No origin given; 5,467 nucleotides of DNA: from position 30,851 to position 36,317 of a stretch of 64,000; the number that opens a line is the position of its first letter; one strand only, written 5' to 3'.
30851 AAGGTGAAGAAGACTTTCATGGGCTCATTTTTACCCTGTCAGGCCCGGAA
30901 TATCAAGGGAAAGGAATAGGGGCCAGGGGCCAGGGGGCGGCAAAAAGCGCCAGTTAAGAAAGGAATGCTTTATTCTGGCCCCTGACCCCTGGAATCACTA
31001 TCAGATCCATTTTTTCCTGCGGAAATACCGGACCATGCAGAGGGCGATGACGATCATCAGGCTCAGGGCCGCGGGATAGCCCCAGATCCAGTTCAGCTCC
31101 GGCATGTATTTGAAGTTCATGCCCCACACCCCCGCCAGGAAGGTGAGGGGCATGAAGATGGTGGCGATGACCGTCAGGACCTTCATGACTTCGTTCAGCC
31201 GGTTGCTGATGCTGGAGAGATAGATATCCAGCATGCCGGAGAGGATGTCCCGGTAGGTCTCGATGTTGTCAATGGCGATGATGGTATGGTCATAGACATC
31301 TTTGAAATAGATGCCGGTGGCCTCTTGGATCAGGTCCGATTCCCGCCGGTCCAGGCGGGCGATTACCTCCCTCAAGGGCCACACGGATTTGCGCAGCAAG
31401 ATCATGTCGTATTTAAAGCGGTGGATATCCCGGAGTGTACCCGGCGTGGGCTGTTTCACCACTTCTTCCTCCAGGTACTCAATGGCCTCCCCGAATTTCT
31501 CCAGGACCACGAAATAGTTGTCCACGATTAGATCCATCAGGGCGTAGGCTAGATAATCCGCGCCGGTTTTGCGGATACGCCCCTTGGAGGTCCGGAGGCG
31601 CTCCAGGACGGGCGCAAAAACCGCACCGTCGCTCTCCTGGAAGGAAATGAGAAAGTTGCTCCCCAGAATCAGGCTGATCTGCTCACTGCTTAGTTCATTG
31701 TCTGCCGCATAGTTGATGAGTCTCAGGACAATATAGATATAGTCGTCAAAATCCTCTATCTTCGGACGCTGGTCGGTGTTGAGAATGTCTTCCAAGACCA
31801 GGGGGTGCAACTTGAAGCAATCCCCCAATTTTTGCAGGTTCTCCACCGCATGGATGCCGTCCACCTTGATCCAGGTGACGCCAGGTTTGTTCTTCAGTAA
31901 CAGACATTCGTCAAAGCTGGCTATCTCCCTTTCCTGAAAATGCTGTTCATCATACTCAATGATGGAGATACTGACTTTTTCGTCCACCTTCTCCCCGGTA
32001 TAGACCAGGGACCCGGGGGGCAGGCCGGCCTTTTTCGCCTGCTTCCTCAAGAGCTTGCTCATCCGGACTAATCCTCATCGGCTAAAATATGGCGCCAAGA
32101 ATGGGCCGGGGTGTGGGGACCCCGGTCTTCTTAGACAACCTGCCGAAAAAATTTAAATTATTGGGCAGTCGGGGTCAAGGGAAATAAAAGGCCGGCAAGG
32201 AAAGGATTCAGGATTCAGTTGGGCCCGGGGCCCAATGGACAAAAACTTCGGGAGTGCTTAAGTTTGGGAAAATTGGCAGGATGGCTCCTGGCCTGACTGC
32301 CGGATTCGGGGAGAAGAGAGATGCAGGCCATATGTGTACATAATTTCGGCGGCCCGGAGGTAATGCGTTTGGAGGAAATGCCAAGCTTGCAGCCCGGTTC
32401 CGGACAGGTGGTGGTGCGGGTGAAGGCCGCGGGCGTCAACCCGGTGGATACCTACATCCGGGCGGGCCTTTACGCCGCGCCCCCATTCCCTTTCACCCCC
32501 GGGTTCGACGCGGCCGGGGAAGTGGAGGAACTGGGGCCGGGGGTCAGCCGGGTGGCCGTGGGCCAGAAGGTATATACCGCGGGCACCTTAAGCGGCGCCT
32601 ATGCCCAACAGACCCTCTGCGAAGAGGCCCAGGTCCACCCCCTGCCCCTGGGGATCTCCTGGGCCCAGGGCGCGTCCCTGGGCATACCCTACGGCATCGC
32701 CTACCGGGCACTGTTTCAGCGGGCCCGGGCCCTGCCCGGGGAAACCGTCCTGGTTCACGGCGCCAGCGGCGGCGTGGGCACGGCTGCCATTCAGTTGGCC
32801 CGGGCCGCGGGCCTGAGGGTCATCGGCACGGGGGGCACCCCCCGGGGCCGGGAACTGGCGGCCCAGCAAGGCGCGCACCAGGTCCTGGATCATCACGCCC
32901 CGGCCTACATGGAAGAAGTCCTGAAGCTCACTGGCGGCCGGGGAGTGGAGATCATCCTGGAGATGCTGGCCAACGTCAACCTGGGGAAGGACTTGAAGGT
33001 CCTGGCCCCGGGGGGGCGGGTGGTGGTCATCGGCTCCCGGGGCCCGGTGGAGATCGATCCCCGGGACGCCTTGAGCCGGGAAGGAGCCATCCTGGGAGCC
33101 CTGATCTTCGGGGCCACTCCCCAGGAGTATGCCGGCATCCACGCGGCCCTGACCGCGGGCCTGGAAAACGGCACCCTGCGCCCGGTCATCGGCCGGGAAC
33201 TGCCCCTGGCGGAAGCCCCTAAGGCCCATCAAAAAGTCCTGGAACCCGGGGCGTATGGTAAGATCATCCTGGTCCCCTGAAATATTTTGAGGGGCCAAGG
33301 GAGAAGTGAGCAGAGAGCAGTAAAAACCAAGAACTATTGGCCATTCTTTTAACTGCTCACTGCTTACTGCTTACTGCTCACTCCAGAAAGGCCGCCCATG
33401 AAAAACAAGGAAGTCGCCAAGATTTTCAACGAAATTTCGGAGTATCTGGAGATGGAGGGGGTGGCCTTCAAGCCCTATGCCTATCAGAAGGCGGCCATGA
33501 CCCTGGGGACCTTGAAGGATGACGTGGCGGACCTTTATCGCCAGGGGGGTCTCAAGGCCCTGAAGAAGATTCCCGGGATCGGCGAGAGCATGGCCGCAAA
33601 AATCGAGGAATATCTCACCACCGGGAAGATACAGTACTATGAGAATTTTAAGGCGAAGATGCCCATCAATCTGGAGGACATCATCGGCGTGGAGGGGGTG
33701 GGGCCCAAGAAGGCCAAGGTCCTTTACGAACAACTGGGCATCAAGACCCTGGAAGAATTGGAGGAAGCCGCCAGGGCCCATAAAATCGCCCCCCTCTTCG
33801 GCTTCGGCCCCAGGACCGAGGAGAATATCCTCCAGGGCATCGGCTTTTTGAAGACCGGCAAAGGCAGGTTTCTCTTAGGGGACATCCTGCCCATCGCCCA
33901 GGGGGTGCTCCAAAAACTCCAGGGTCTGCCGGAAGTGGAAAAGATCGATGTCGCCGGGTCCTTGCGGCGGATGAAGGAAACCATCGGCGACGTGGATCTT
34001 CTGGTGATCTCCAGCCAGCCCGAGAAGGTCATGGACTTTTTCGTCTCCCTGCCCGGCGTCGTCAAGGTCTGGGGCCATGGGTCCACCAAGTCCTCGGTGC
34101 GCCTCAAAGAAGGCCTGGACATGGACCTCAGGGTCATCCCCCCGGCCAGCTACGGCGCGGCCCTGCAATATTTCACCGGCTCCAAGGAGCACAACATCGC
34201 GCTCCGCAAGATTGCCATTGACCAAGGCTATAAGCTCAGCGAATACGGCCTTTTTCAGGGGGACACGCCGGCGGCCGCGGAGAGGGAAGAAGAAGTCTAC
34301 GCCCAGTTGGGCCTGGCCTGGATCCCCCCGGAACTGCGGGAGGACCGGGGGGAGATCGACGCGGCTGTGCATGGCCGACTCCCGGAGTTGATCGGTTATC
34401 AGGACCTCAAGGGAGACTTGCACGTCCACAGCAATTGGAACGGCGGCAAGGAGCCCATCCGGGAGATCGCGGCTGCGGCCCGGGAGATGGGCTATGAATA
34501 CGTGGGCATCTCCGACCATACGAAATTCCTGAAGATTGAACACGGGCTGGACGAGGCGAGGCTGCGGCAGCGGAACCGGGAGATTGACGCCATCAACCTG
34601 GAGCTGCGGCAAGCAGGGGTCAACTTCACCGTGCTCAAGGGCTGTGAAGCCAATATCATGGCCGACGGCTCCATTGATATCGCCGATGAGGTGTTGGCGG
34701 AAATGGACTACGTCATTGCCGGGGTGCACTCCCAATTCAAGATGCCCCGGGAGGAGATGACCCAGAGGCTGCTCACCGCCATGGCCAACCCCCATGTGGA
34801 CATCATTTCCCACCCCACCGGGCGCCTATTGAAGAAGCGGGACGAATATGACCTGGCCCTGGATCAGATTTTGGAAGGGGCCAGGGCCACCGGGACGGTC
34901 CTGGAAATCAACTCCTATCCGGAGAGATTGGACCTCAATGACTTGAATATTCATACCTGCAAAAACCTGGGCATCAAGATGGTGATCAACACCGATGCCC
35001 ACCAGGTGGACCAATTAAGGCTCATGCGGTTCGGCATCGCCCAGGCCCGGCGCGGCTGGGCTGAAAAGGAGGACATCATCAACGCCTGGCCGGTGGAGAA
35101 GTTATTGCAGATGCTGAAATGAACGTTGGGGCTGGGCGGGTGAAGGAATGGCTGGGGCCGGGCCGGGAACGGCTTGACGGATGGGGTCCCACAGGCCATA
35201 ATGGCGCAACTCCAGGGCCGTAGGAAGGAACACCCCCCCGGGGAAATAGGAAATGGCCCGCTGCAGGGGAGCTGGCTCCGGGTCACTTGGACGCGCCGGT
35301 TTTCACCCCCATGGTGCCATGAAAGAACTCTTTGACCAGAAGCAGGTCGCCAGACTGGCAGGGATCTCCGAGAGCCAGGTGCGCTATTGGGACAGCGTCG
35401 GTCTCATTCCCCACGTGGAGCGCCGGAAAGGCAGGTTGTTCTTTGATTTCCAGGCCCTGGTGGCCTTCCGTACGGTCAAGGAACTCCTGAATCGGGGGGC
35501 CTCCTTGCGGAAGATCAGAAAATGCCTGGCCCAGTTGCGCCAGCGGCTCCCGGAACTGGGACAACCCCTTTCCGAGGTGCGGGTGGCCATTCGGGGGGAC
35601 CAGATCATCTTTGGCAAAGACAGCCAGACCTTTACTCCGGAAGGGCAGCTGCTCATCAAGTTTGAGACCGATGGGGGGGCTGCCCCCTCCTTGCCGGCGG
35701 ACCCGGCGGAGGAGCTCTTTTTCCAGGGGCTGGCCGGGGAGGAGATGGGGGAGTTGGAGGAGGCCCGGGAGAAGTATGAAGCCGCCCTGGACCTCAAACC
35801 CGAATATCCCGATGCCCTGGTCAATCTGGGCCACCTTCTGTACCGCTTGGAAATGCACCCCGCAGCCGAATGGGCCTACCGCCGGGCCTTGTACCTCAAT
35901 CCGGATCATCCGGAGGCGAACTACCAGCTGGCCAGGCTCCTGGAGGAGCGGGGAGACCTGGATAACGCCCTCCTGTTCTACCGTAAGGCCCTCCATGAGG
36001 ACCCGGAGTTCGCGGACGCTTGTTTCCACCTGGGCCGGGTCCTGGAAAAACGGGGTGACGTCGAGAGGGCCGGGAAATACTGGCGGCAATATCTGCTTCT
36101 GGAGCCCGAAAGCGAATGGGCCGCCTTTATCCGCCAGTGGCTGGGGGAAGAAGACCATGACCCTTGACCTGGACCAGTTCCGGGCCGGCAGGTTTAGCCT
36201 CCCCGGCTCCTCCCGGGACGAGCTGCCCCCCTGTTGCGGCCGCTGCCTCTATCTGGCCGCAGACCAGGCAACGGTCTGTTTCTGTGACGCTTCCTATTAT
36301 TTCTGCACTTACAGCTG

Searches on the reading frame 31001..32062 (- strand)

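Call 30: search_protein_families(library=pfam, proteins=[window:31001-32062:-], max_evalue=0.00001)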
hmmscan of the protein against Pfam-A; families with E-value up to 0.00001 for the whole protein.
window:31001-32062:- (353 aa): 1 family
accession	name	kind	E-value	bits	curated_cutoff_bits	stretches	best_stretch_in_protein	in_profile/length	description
PF01544.23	CorA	-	2.4e-74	250.7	27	1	61-349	3-292/292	CorA-like Mg2+ transporter protein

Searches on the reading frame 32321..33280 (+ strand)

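Call 31: search_protein_families(library=pfam, proteins=[window:32321-33280:+], max_evalue=0.00001)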
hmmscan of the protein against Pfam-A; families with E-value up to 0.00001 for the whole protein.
window:32321-33280:+ (319 aa): 3 families
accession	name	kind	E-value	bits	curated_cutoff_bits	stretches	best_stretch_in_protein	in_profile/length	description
PF00107.32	ADH_zinc_N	-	2.1e-25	89.6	31.8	1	151-272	1-122/129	Zinc-binding dehydrogenase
PF08240.17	ADH_N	-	8.1e-20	71.5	23.5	1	26-109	1-103/104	Alcohol dehydrogenase GroES-like domain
PF13602.12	ADH_zinc_N_2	-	1.1e-17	65.6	27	1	184-317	2-134/134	Zinc-binding dehydrogenase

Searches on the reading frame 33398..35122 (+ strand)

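Call 31: search_protein_families(library=pfam, proteins=[window:33398-35122:+], max_evalue=0.00001)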
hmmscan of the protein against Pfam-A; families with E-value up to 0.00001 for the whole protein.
window:33398-35122:+ (574 aa): 6 families
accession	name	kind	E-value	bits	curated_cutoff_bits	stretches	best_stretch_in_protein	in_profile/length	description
PF14791.11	DNA_pol_B_thumb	-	1.5e-24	86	25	1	255-315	1-63/63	DNA polymerase beta thumb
PF14716.13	HHH_8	-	4.8e-18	65.7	30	1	1-77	1-72/73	Helix-hairpin-helix domain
PF14520.12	HHH_5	-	9.9e-13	48.8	27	1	93-146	2-53/57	Helix-hairpin-helix domain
PF02811.25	PHP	-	9.3e-11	42.8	26.4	1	340-506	1-163/164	PHP domain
PF00633.29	HHH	-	1.6e-08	34.4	24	0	84-110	2-28/30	Helix-hairpin-helix motif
PF10391.15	DNA_pol_lambd_f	-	3.7e-06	27.1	29.8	0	97-124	5-31/51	Fingers domain of DNA polymerase lambda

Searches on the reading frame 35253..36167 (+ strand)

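Call 31: search_protein_families(library=pfam, proteins=[window:35253-36167:+], max_evalue=0.00001)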
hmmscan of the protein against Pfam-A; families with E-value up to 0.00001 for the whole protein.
window:35253-36167:+ (304 aa): 16 families
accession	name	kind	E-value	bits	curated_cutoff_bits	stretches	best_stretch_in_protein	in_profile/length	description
PF13414.12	TPR_11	-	2.8e-20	72.2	26.8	1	164-199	6-41/42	TPR repeat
PF07719.23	TPR_2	-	1.4e-19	68.9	27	0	220-252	1-33/34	Tetratricopeptide repeat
PF00515.34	TPR_1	-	5.3e-18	64.4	27.8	0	186-219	1-34/34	Tetratricopeptide repeat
PF13181.12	TPR_8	-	6.8e-18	63.7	25.7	0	221-252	2-33/34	Tetratricopeptide repeat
PF13432.12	TPR_16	-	1.8e-17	63.9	32.7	3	191-251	2-62/65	Tetratricopeptide repeat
PF13431.12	TPR_17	-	6.9e-17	60.7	24.4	1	208-239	1-32/34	Tetratricopeptide repeat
PF14559.12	TPR_19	-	8.2e-17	61.7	25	1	232-293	3-65/68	Tetratricopeptide repeat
PF13411.12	MerR_1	-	7.8e-14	52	21.6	1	30-94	4-68/69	MerR HTH family regulatory protein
PF13428.12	TPR_14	-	1.1e-11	44.6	23.5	0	220-262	1-43/44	Tetratricopeptide repeat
PF13371.12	TPR_9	-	3.1e-11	43.6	35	0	194-256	3-65/73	Tetratricopeptide repeat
PF13176.12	TPR_7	-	3.3e-11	42.8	27.9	0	225-252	4-33/36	Tetratricopeptide repeat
PF00376.29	MerR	-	8.8e-09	35.5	28.2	1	30-60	3-33/38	MerR family regulatory protein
PF13174.12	TPR_6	-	6.9e-08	33.1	26.3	0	221-252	1-32/33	Tetratricopeptide repeat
PF23914.1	TPR_CcmH_CycH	-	7.3e-08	32.9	42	1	188-285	52-152/158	Cytochrome c-type biogenesis protein H TPR domain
PF13424.12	TPR_12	-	1.8e-06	28.5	30.1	0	188-247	5-72/77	Tetratricopeptide repeat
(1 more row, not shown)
